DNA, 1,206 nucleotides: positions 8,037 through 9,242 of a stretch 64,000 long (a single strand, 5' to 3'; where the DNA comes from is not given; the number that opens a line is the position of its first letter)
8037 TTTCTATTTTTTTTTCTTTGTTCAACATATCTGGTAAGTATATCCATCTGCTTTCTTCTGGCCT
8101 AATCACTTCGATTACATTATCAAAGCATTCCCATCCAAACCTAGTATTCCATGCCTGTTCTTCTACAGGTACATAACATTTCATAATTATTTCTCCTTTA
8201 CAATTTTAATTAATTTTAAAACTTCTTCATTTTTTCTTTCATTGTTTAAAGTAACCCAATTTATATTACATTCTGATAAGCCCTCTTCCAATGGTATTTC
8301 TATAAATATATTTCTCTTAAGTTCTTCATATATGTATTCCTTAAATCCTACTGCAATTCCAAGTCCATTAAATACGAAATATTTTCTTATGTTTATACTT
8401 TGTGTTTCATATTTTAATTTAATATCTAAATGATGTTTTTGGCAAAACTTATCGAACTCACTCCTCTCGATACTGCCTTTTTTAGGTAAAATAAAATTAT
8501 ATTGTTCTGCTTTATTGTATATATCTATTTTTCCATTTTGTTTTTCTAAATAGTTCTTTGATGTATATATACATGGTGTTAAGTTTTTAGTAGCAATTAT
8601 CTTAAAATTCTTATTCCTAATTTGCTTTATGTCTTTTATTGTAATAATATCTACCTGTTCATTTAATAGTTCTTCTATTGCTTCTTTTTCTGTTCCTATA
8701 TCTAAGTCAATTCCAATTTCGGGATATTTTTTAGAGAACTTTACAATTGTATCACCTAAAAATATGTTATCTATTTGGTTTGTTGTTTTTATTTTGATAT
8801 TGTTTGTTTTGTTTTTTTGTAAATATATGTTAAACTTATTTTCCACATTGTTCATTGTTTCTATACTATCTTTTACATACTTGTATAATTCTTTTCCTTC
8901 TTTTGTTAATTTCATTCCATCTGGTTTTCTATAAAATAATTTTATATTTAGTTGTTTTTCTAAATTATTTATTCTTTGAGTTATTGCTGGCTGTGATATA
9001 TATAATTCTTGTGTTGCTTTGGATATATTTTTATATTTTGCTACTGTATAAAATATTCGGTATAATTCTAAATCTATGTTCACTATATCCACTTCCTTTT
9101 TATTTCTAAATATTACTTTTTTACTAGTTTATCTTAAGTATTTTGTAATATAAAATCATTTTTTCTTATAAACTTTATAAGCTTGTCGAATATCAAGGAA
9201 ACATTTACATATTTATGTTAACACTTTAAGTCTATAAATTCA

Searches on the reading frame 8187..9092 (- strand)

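Call 57: search_protein_families(library=pfam, proteins=[window:8187-9092:-], max_evalue=0.0001)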
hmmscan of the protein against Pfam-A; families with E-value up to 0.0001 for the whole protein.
window:8187-9092:- (301 aa): 2 families
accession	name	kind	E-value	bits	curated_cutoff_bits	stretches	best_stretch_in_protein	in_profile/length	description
PF00126.33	HTH_1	-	3.8e-18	65.6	26.6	1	8-67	1-60/60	Bacterial regulatory helix-turn-helix protein, lysR family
PF03466.25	LysR_substrate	-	5.5e-16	59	28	1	98-300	7-206/209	LysR substrate binding domain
